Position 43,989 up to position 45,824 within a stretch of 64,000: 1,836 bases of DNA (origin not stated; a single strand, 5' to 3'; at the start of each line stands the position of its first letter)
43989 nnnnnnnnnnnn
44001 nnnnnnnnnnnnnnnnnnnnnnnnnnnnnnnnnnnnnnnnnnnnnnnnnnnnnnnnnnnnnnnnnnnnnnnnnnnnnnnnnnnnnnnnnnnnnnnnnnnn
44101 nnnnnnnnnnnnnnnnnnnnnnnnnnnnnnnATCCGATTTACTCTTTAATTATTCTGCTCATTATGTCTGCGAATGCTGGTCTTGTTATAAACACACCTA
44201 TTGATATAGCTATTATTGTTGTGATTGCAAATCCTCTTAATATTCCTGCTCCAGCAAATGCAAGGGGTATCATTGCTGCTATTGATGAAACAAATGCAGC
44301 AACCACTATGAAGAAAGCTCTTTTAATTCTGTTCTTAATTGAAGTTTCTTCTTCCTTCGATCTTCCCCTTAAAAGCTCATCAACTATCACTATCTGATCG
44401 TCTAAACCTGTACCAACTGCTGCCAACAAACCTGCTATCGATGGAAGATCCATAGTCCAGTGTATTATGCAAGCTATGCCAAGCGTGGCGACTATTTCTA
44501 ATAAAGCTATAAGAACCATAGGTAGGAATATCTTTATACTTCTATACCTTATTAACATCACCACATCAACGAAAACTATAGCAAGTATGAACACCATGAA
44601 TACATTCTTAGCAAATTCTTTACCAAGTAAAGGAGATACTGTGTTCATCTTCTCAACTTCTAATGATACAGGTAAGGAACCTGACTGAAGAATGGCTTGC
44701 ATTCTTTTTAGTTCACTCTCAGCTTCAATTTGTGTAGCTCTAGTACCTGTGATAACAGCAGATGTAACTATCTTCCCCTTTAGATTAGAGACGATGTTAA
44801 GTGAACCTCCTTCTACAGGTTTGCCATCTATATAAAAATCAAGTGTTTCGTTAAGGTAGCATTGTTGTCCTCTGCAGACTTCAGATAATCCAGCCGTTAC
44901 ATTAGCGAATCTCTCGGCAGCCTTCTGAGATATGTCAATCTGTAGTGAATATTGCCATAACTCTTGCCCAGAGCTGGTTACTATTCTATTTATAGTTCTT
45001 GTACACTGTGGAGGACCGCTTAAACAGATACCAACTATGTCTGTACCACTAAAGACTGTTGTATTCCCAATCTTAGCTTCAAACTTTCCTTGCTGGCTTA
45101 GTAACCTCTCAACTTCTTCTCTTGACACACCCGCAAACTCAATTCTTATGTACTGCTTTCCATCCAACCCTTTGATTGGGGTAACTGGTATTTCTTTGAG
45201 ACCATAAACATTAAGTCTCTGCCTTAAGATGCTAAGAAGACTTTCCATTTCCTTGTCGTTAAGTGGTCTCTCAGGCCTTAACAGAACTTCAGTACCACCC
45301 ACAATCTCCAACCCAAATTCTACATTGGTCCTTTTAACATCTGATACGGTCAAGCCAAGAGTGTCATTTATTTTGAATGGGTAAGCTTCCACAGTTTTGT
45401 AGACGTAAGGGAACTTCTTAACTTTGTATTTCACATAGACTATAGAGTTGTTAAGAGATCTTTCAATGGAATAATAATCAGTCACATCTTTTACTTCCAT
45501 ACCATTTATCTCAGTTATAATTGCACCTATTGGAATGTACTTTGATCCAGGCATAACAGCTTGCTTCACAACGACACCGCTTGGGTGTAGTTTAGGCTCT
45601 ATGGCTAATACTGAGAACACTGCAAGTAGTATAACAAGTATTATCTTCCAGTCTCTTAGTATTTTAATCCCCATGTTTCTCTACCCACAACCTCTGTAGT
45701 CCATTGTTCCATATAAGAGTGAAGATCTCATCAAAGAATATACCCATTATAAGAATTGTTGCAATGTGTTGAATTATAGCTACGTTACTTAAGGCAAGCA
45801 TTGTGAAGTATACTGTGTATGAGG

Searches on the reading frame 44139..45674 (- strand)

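Call 3: search_protein_families(library=pfam, proteins=[window:44139-45674:-], max_evalue=1)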
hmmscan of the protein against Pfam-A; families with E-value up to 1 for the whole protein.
window:44139-45674:- (511 aa): 7 families
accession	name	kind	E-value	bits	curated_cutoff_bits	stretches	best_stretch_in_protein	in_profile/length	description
PF02355.23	SecD_SecF_C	-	4.9e-17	62.4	20.5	1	337-495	12-173/189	Protein export membrane protein SecD/SecF, C-terminal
PF00873.25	ACR_tran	-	1.7e-05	23.2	28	1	331-496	309-477/1021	AcrB/AcrD/AcrF family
PF03176.21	MMPL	-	0.00085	18.8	20.5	1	354-506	141-303/333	MMPL family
PF21760.3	SecD_1st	-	0.0017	18.2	27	1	143-200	1-55/60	Protein translocase subunit SecDF, P1 domain, N-terminal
PF17820.7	PDZ_6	-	0.03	14.5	27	1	49-82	18-51/54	PDZ domain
PF06699.16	PIG-F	-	0.038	14.6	24.2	1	383-501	17-111/183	GPI biosynthesis protein family Pig-F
PF24002.1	DUF7318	-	0.11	12.9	27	1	354-389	53-87/128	Family of unknown function (DUF7318)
